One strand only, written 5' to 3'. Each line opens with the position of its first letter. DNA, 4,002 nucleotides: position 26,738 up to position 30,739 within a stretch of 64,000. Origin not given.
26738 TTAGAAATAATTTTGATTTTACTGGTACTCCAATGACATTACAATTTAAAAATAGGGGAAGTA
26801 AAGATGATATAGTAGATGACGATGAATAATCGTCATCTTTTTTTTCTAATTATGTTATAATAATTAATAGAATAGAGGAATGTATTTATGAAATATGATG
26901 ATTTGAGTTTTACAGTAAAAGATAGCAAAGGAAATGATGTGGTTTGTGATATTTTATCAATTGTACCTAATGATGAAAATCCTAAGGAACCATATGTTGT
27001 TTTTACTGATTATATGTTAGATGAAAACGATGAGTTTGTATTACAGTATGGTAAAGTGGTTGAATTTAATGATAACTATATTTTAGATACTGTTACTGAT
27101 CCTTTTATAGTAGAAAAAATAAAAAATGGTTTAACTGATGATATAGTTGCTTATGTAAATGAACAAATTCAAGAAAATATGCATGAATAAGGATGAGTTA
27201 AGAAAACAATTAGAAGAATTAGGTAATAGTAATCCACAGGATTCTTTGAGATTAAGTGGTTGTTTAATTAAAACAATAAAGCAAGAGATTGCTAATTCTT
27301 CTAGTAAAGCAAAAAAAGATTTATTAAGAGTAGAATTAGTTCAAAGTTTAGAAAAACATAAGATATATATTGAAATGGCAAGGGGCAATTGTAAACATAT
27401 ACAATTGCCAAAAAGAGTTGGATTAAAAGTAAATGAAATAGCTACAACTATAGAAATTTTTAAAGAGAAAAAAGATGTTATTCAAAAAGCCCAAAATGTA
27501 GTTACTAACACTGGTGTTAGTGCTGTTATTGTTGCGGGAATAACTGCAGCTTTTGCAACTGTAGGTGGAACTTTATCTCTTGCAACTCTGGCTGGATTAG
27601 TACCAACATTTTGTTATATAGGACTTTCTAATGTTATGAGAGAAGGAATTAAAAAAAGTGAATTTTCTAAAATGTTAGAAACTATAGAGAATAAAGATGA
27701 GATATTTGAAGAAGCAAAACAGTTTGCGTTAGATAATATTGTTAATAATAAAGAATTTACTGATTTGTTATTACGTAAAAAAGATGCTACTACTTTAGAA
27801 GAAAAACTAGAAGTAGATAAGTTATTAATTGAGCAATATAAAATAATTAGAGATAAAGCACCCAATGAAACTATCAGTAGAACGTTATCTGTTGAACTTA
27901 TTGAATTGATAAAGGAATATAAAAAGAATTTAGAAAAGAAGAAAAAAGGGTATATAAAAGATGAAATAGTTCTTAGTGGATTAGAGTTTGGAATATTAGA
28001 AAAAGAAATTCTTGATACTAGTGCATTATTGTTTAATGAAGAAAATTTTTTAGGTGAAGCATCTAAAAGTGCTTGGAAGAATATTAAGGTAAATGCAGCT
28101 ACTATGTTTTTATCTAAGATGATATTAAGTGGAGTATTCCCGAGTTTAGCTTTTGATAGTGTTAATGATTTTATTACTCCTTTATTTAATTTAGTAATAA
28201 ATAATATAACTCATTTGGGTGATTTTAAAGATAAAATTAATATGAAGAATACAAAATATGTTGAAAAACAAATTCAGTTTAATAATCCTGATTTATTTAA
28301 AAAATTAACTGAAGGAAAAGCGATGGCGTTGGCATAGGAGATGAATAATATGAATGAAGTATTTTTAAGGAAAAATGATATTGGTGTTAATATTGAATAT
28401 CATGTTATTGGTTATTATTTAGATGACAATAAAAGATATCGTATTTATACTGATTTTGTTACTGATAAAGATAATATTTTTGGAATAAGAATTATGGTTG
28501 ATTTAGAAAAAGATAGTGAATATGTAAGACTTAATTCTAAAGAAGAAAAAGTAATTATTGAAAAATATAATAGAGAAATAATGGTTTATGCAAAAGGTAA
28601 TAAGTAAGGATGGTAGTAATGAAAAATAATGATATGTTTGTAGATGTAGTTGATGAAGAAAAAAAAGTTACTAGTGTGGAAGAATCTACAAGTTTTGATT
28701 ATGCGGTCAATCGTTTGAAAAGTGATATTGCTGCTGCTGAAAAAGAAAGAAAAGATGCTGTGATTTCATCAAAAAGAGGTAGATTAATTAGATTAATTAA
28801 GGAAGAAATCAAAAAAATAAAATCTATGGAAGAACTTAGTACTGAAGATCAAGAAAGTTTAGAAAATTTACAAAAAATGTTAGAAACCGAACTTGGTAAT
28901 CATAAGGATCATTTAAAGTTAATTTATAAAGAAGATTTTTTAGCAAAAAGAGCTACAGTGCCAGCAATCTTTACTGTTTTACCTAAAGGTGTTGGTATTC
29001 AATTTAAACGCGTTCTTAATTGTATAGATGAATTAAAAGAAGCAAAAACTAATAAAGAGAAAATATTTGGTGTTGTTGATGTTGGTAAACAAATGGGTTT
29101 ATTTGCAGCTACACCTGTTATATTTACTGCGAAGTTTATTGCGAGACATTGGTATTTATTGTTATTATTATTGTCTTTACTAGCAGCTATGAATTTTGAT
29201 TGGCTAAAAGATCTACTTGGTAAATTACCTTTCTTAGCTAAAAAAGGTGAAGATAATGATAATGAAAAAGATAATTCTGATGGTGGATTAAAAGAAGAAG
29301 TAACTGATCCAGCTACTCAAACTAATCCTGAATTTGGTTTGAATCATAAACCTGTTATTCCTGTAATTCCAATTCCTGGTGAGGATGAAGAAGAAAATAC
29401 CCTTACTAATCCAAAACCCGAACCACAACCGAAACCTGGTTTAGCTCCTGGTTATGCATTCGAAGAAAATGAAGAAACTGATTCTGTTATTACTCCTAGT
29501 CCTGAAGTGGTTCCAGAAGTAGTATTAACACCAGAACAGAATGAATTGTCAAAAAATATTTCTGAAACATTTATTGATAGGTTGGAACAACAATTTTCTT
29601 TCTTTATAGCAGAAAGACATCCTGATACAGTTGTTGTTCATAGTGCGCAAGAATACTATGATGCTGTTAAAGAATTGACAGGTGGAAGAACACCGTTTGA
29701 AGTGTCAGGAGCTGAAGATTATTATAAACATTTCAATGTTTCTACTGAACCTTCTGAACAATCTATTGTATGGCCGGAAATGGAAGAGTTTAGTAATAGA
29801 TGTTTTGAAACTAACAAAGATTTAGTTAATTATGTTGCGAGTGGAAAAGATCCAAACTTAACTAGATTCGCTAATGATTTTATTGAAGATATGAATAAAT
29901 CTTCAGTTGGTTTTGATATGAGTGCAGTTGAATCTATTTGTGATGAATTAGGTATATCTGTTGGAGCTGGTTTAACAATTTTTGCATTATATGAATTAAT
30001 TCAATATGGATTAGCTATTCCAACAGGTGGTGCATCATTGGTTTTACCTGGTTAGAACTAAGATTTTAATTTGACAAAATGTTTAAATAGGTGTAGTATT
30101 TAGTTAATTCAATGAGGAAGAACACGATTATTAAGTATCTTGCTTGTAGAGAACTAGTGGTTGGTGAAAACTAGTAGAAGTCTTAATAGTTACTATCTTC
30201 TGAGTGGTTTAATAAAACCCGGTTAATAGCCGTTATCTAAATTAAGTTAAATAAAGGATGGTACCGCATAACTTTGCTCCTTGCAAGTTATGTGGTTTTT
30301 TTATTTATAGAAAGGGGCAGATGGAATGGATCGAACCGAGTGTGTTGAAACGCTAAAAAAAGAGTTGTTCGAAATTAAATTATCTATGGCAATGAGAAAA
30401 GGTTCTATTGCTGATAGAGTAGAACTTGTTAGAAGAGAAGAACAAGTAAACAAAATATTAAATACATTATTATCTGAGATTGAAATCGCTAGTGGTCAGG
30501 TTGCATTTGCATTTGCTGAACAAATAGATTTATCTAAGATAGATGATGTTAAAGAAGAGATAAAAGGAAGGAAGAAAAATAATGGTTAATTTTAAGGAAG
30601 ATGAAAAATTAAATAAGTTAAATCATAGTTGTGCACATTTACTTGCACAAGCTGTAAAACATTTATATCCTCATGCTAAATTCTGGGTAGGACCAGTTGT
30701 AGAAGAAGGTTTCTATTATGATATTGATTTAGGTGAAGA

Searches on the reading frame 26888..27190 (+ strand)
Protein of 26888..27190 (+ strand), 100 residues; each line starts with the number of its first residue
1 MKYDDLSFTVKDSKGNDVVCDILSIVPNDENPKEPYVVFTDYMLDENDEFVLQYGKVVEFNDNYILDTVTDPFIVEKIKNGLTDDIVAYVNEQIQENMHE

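Call 5: search_protein_families(library=pfam, max_evalue=0.1, proteins=[window:26888-27190:+])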
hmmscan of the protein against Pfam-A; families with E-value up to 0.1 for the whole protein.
window:26888-27190:+ (100 aa): 1 family
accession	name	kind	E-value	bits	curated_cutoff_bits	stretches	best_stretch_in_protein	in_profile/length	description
PF16809.10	NleF_casp_inhib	-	0.054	14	24.1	0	36-97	59-120/145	NleF caspase inhibitor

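Call 17: search_protein_families(library=ncbifam, max_evalue=0.1, proteins=[window:26888-27190:+])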
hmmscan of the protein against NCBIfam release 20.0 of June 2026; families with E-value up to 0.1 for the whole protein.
window:26888-27190:+ (100 aa): 3 families
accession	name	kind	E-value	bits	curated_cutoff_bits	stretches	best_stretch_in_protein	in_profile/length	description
NF010219.0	PRK13678.2-2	equivalog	0.0043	17.6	147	1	1-49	1-46/93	hypothetical protein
NF010216.0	PRK13678.1-3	equivalog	0.0049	17.1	109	1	7-42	5-40/92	hypothetical protein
NF010221.0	PRK13678.2-4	equivalog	0.031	14.9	104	1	1-49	1-48/99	hypothetical protein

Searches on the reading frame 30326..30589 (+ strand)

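Call 17: search_protein_families(library=ncbifam, max_evalue=0.1, proteins=[window:30326-30589:+])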
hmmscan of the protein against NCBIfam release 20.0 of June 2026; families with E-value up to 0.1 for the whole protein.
window:30326-30589:+ (87 aa): 1 family
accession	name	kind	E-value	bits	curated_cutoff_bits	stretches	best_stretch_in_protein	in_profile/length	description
TIGR00012.1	L29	equivalog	0.074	13.1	22.6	1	4-37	11-44/56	50S ribosomal protein L29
